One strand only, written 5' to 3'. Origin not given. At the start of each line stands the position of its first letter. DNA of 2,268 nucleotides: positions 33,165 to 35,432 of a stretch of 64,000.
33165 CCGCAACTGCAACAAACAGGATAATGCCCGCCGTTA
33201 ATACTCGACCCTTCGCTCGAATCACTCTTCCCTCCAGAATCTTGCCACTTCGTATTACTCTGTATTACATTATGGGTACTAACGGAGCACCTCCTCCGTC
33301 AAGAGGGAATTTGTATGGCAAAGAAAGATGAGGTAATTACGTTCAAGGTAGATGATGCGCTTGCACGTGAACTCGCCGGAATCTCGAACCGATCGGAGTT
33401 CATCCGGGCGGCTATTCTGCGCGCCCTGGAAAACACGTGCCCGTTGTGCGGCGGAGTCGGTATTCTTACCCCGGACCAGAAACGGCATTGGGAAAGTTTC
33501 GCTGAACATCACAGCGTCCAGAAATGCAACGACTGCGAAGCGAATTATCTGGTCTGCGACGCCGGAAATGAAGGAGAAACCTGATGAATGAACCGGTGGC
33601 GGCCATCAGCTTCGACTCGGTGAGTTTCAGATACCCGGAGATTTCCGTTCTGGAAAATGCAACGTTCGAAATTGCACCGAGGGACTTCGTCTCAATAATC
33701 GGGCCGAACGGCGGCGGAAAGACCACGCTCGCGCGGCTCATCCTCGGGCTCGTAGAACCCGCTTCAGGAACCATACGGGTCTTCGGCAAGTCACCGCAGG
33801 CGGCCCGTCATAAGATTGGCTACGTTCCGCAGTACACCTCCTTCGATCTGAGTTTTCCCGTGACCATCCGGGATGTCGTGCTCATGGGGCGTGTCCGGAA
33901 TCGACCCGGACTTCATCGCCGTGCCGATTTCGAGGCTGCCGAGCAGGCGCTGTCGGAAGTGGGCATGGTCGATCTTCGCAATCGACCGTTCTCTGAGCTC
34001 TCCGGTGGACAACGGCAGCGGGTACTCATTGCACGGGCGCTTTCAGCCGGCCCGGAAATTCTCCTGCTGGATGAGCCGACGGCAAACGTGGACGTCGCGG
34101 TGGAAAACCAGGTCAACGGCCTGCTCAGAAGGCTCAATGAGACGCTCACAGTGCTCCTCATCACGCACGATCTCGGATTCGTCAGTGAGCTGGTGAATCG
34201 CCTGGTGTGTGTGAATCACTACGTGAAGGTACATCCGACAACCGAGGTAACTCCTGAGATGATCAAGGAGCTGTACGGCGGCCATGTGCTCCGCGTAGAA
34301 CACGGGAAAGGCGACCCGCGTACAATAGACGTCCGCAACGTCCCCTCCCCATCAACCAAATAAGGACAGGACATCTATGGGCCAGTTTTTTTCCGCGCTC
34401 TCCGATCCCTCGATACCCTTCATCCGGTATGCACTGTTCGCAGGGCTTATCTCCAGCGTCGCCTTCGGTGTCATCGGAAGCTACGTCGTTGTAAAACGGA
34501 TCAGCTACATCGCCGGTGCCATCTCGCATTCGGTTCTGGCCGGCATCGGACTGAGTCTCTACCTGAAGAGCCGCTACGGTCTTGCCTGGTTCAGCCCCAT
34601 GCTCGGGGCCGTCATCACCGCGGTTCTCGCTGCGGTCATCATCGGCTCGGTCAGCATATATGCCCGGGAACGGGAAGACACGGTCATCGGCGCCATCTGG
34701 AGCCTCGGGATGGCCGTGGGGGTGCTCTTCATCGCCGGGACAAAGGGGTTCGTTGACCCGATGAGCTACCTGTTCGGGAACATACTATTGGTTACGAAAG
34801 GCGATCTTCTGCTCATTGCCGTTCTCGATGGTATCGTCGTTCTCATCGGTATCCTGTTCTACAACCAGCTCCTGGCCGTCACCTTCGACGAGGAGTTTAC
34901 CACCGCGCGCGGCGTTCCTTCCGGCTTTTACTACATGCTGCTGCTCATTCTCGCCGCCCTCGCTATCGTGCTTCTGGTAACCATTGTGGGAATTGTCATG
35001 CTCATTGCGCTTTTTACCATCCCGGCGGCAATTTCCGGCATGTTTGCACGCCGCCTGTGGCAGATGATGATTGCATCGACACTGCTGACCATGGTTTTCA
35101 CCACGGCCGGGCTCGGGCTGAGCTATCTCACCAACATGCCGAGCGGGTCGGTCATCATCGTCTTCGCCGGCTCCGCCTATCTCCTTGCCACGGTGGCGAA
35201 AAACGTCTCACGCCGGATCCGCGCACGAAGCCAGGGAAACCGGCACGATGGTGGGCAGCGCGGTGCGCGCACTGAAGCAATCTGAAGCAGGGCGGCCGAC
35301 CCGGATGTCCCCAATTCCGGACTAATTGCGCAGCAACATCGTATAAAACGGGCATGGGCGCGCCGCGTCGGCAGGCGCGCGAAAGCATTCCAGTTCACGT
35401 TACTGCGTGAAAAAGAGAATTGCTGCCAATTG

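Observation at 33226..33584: RHH + Cys/His metal-binding regulator embedded in a znuA / znuCB locus: candidate non-Zur zinc sensor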

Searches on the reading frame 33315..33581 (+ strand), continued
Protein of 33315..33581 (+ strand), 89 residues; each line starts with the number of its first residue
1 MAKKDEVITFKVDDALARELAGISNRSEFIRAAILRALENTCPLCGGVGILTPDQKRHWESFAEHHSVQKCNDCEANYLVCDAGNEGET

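Call 44: fold_search(model_id=the predicted structure, library=pdb)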
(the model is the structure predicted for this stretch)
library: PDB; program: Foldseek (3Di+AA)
matches with E <= 10: 182; with E <= 0.001: 0
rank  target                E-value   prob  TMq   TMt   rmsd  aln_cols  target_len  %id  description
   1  1vzy_B                9.2e-01  0.06  0.19  0.06  15.3       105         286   13  Crystal structure of the Bacillus subtilis HSP33 (released 2004-10-06)
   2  9znf_BV               1.3e+00  0.21  0.23  0.36   6.8        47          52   17  Cryo-EM structure of the Methanosarcina acetivorans 70S ribosome in complex with SriA and SriB (released 2026-01-28)
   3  1r23_A                1.4e+00  0.08  0.25  0.22  14.7        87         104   15  Crystal structure of the cyanobacterial metallothionein repressor SmtB in the Zn1-form (one Zn(II) per dimer) (released 2004-05-18)
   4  1xjh_MODEL_1_A        1.8e+00  0.23  0.22  0.30   7.2        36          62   19  NMR structure of the redox switch domain of the E. coli Hsp33 (released 2004-10-05)
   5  4cyi_C                2.1e+00  0.10  0.28  0.09  11.5        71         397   14  Chaetomium thermophilum Pan3 (released 2014-06-11)
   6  4cyi_G                2.1e+00  0.09  0.28  0.09  12.2        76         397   16  Chaetomium thermophilum Pan3 (released 2014-06-11)
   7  3mkr_B                2.1e+00  0.05  0.21  0.08  14.9        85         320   14  Crystal structure of yeast alpha/epsilon-COP subcomplex of the COPI vesicular coat (released 2010-07-14)
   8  4cyi_E                2.4e+00  0.09  0.28  0.09  11.5        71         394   14  Chaetomium thermophilum Pan3 (released 2014-06-11)
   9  8j56_C                2.4e+00  0.07  0.24  0.17  11.7        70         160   18  Crystal structure of the FlhDC complex from Cupriavidus necator (released 2024-02-28)
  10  8e1u_G                2.4e+00  0.06  0.19  0.03  10.7        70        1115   18  Propionibacterium freudenreichii PPi-dependent PEPCK in complex with malate (released 2023-06-07)
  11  1vzy_A                2.4e+00  0.03  0.18  0.06  15.3       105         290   15  Crystal structure of the Bacillus subtilis HSP33 (released 2004-10-06)
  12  7ot2_B                2.6e+00  0.07  0.24  0.05  13.8        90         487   19  Human Prolyl-tRNA Synthetase in Complex with L-proline and Compound 4j (released 2021-07-28)
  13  3aaa_B                2.6e+00  0.06  0.19  0.08  12.6        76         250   14  Crystal Structure of Actin capping protein in complex with V-1 (released 2010-08-04)
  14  4bwx_B                2.7e+00  0.06  0.24  0.08  11.9        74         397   14  Structure of Neurospora crassa PAN3 pseudokinase mutant (released 2013-08-21)
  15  2avu_E                2.9e+00  0.11  0.31  0.20  12.1        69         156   17  Structure of the Escherichia coli FlhDC complex, a prokaryotic heteromeric regulator of transcription (released 2005-12-13)
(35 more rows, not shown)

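Call 48: find_related_loci(query=A4, collection=metagenome_contigs, flank=5000)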
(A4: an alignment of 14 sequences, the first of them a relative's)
Query A4 (145 aa) in metagenome_contigs; peptide patterns used: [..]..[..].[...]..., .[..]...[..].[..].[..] (x = any residue, [..] = any of these).
600 stretches matched a pattern (row limit reached: there are more); 499 encode a relative of the query (tblastn E <= 1e-3); the best 80 are kept; 80 distinct loci.
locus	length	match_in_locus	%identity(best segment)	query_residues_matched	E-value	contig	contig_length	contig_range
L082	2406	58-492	97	1-145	4e-97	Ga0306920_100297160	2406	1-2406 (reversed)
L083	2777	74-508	90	1-145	2e-90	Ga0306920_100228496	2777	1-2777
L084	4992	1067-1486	89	1-140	1e-83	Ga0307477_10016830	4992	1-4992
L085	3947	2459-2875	84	1-139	2e-81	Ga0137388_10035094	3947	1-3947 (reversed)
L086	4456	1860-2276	87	1-140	5e-80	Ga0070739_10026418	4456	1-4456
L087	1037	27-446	85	1-140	7e-86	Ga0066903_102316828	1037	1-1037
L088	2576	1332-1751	82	1-140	4e-79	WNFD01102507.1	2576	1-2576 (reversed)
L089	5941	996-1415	82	1-140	8e-78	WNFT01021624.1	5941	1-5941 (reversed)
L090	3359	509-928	83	1-140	7e-78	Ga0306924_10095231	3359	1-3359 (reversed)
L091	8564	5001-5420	82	1-140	2e-77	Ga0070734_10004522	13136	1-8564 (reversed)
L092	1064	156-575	81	1-140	4e-83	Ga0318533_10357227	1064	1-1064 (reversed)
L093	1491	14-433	81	1-140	1e-80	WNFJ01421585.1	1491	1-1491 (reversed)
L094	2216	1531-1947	81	1-139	2e-78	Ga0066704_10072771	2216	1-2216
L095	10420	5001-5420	80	1-140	6e-76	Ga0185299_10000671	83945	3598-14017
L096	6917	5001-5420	80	1-140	1e-75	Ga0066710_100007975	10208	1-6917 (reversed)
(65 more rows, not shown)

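Call 55: search_protein_families(library=pfam, proteins=[L095:5493-6971:+, P0249, P0122, L057:10623-11477:+], max_evalue=0.01)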
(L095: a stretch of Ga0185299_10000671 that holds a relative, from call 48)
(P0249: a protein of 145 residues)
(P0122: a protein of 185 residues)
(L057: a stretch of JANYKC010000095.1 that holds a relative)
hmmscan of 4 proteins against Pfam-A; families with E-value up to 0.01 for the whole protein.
L095:5493-6971:+ (493 aa): 4 families
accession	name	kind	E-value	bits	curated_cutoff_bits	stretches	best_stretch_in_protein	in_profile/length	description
PF00282.25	Pyridoxal_deC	-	3e-73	247.2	27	1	59-413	7-374/375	Pyridoxal-dependent decarboxylase conserved domain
PF22937.1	PDXDC1-like_cen2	-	0.00046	20.7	29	1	410-487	24-99/104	PDXDC1-like second central domain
PF00266.25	Aminotran_5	-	0.00056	19.4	21.5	1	141-275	53-178/371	Aminotransferase class-V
PF05889.19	SepSecS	-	0.0022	17.2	21.1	1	177-277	99-196/389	O-phosphoseryl-tRNA(Sec) selenium transferase, SepSecS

P0249 (145 aa): 1 family
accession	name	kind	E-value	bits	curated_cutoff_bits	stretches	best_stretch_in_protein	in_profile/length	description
PF21002.2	TMEM106_N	-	0.0078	17.2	24.5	0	24-60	36-72/91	Transmembrane protein 106 N-terminal region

P0122 (185 aa): 2 families
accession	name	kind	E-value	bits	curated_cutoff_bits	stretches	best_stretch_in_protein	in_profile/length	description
PF00684.25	DnaJ_CXXCXGXG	-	0.00064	20.4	32.7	0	141-177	16-49/65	DnaJ central domain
PF15777.11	Anti-TRAP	-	0.0056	17.1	32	0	143-167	33-57/59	Tryptophan RNA-binding attenuator protein inhibitory protein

L057:10623-11477:+ (285 aa): 1 family
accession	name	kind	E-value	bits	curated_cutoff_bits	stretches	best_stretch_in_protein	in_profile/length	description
PF00198.28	2-oxoacid_dh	-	0.00017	21.5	23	0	221-274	178-230/232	2-oxoacid dehydrogenases acyltransferase (catalytic domain)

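Call 61: search_protein_families(library=pfam, alignment_id=A2, max_evalue=0.01)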
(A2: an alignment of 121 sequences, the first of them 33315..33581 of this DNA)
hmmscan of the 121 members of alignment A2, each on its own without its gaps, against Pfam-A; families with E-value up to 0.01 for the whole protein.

A. member 1, window:33315-33581:+ (89 aa): 2 families
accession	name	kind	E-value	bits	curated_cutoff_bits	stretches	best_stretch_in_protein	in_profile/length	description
PF01402.27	RHH_1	-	0.00065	20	20.5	1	9-39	3-38/39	Ribbon-helix-helix protein, copG family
PF14354.12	Lar_restr_allev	-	0.0013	19.3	28.6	1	41-77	5-34/58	Restriction alleviation protein Lar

B. families by the number of members that match (of 121 scanned): 7 families
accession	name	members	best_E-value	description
PF01402.27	RHH_1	95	5.3e-05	Ribbon-helix-helix protein, copG family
PF00684.25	DnaJ_CXXCXGXG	49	3.7e-05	DnaJ central domain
PF14354.12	Lar_restr_allev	47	0.00013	Restriction alleviation protein Lar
PF15777.11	Anti-TRAP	10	0.00059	Tryptophan RNA-binding attenuator protein inhibitory protein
PF24042.1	DUF7351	6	0.0036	Domain of unknown function (DUF7351)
PF13451.12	zf_Tbcl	2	0.0013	Probable treble clef domain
PF10784.15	Plasmid_stab_B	1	0.0015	Plasmid stability protein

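Call 62: list_cluster_members(proteins=[P0059, P0004, P0070, P0081, P0082, P0092, P0003, P0013, P0019, P0060])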
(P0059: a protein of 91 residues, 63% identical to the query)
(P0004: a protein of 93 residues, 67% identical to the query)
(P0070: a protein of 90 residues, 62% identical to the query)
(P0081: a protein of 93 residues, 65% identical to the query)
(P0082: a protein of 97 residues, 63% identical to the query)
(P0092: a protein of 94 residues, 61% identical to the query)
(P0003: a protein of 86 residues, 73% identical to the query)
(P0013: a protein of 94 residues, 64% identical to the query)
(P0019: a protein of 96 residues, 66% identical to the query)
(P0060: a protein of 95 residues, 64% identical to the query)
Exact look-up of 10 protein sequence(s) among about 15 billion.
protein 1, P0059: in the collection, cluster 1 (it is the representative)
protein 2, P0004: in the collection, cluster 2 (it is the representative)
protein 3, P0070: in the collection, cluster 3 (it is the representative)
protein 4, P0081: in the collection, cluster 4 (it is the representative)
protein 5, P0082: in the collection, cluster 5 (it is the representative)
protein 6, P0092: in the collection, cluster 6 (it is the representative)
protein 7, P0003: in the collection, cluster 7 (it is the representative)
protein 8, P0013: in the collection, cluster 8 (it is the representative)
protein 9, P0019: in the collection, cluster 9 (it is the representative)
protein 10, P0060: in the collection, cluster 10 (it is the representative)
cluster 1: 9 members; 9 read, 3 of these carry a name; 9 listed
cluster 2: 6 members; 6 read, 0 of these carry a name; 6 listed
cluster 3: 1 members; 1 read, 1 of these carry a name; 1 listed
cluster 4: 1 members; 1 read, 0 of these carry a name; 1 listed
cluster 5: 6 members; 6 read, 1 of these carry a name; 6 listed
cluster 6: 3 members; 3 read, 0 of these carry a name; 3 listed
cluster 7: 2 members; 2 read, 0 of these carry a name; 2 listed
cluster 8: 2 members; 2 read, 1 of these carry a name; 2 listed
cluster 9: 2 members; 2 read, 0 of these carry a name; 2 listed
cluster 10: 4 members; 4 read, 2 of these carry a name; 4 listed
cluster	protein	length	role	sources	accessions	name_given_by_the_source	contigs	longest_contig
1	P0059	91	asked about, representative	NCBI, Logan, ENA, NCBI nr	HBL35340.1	MAG TPA: hypothetical protein DDZ55_00865 [Firmicutes bacterium] | hypothetical protein [Bacillota bacterium]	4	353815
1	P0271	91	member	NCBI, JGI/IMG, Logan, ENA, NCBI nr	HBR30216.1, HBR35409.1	MAG TPA: hypothetical protein DD734_12305 [Firmicutes bacterium] | metal-responsive CopG/Arc/MetJ family transcriptional regulator | hypothetical protein [Bacillota bacterium]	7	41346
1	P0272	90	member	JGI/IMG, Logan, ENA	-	metal-responsive CopG/Arc/MetJ family transcriptional regulator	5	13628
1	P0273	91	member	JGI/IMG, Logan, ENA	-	-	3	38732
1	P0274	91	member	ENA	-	-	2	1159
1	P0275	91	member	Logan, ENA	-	-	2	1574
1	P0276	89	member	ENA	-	-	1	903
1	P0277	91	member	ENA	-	-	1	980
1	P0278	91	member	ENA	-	-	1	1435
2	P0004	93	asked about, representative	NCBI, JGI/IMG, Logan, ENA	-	-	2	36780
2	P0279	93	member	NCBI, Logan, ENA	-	-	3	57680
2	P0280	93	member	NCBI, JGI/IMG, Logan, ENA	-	-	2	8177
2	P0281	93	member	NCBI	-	-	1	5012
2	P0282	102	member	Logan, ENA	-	-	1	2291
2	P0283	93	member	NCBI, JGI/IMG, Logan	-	-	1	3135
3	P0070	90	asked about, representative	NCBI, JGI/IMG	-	uncharacterized protein YbaR (Trm112 family)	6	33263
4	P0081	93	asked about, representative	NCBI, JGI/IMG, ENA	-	-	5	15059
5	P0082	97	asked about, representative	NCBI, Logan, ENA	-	-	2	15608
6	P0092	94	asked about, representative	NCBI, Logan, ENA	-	-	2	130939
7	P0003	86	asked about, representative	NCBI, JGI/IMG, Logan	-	-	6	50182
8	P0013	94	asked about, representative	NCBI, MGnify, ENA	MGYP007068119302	FL=1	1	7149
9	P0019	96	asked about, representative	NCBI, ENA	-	-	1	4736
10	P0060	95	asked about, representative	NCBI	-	-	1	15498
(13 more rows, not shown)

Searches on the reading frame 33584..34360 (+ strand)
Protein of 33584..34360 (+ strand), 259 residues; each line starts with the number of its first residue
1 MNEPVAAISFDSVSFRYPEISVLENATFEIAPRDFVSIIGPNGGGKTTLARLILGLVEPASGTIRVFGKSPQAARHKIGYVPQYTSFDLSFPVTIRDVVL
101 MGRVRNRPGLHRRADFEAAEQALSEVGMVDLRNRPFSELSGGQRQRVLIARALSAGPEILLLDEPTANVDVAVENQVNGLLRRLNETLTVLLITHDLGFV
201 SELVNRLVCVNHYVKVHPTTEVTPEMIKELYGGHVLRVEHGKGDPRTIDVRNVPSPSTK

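Call 3: search_protein_families(library=pfam, proteins=[window:33584-34360:+], max_evalue=1)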
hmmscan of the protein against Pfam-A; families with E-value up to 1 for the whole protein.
window:33584-34360:+ (259 aa): 16 families
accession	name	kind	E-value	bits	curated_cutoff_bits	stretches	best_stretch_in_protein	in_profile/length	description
PF00005.33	ABC_tran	-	9.8e-32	110.9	25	1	23-167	1-137/137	ABC transporter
PF13304.12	AAA_21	-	6.3e-09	36.8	27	2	126-200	225-303/304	AAA domain, putative AbiEii toxin, Type IV TA system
PF02463.25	SMC_N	-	2.5e-05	24.3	40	2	138-211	136-212/220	RecF/RecN/SMC N terminal domain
PF13191.12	AAA_16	-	0.011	16.7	32.6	1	34-186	25-161/167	AAA ATPase domain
PF13476.12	AAA_23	-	0.018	16.1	27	1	24-52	11-38/201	AAA domain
PF13555.12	AAA_29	-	0.019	15.2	27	1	25-49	14-38/61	P-loop containing region of AAA domain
PF13401.12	AAA_22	-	0.022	15.5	27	1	33-60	5-32/130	AAA domain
PF00004.35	AAA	-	0.029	15.3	21.2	1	38-55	3-20/131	ATPase family associated with various cellular activities (AAA)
PF20720.3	nSTAND3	-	0.034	14.3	27.2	1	22-54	6-38/155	Novel STAND NTPase 3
PF09818.15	ABC_ATPase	-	0.034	13.6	23.2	1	138-191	157-211/283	P-loop domain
PF13558.12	SbcC_Walker_B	-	0.081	13.6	27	0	115-178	11-85/90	SbcC/RAD50-like, Walker B motif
PF13166.12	AAA_13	-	0.095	11.8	36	1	38-56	21-39/713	AAA domain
PF13604.12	AAA_30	-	0.14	12.3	27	1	35-75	20-60/191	AAA domain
PF12128.14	DUF3584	-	0.2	9.6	31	1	29-53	13-37/1191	Protein of unknown function (DUF3584)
PF13521.12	AAA_28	-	0.22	12.1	27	1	36-52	2-18/164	AAA domain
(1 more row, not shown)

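Call 4: search_protein_families(library=ncbifam, proteins=[window:33584-34360:+], max_evalue=1)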
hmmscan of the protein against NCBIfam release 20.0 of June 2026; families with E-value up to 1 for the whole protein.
window:33584-34360:+ (259 aa): 195 families (the best 25 are shown)
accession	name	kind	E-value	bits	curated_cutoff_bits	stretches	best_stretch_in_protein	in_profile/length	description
TIGR03771.1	anch_rpt_ABC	equivalog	1.8e-53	181.6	268.8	1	29-215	2-191/223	anchored repeat-type ABC transporter ATP-binding subunit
NF053840.1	MnTportMntADein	equivalog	1.6e-51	175.2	400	1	11-229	5-227/240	manganese ABC transporter ATP-binding protein MntA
NF040873.1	AztA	equivalog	9.4e-48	162.3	220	1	16-203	1-185/191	zinc ABC transporter ATP-binding protein AztA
NF011630.0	PRK15056.1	equivalog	1.9e-43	148.6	393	1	8-228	7-235/274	manganese/iron ABC transporter ATP-binding protein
TIGR03873.1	F420-0_ABC_ATP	hypoth_equivalog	7e-41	140.2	372.4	1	11-242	5-245/256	putative F420-0 ABC transporter ATP-binding protein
NF010068.0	PRK13548.1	equivalog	1.6e-40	138.9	261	1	7-242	5-251/261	heme ABC transporter ATP-binding protein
NF007082.0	PRK09536.1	equivalog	1.9e-39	135.9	537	1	8-234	4-239/402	corrinoid ABC transporter ATPase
NF007090.0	PRK09544.1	equivalog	3.4e-38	131.5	306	1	8-223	5-207/251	zinc ABC transporter ATP-binding protein ZnuC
TIGR02857.1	CydD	equivalog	6.4e-38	131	435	1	5-202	319-522/529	thiol reductant ABC exporter subunit CydD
TIGR03375.1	type_I_sec_LssB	subfamily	1.2e-37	129.6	693.1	1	7-212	465-676/696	type I secretion system permease/ATPase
TIGR01188.1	drrA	subfamily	7.6e-37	127.2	312.45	1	17-239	3-223/302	daunorubicin resistance ABC transporter, ATP-binding protein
TIGR04520.1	ECF_ATPase_1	equivalog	3.6e-36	125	315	1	8-202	1-202/269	energy-coupling factor transporter ATPase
TIGR02315.1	ABC_phnC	equivalog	8.3e-36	123.6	266.1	1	8-231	2-242/243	phosphonate ABC transporter ATP-binding protein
TIGR00968.1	3a0106s01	subfamily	1.8e-34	119.3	342.75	1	9-212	2-206/237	sulfate ABC transporter ATP-binding protein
NF010059.0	PRK13536.1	equivalog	3e-34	118.3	549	1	4-247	40-280/342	nodulation factor ABC transporter ATP-binding protein NodI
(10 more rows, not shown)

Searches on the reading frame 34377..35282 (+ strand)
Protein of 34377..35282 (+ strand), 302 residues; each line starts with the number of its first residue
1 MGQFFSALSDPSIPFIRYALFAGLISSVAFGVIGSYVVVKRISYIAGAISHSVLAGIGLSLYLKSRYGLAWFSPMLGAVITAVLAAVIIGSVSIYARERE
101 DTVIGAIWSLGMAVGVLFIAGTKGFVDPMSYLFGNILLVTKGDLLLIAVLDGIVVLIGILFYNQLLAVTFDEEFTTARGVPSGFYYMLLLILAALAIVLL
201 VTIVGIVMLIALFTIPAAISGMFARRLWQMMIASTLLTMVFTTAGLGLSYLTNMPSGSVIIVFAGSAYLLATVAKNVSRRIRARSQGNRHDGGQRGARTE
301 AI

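Call 3: search_protein_families(library=pfam, proteins=[window:34377-35282:+], max_evalue=1)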
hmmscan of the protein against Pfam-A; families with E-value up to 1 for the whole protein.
window:34377-35282:+ (302 aa): 2 families
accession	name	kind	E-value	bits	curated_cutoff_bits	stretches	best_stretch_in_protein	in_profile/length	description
PF00950.22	ABC-3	-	3.9e-61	207.3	20.1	1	13-273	2-256/258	ABC 3 transport family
PF01032.23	FecCD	-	6.3e-06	25.9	26.5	1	50-273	81-309/311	FecCD transport family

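Call 4: search_protein_families(library=ncbifam, proteins=[window:34377-35282:+], max_evalue=1)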
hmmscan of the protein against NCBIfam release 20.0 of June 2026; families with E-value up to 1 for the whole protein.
window:34377-35282:+ (302 aa): 5 families
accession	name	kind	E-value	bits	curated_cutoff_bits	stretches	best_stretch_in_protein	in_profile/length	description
NF040871.1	AztB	equivalog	1.4e-41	142.9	280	1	13-264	9-254/254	zinc ABC transporter permease AztB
TIGR03770.1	anch_rpt_perm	equivalog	1.5e-38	133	296.8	1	3-272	4-267/270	anchored repeat-type ABC transporter permease subunit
NF040927.1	ABC_perm_SloB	subfamily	9.7e-35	120.6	460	1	13-272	9-261/271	metal ABC transporter permease subunit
NF007089.0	PRK09543.1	equivalog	1.1e-25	90.7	284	1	20-276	9-259/261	zinc ABC transporter permease subunit ZnuB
NF007866.0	PRK10577.1-2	equivalog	0.14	10.5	554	1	65-276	450-663/666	Fe(3+)-hydroxamate ABC transporter permease FhuB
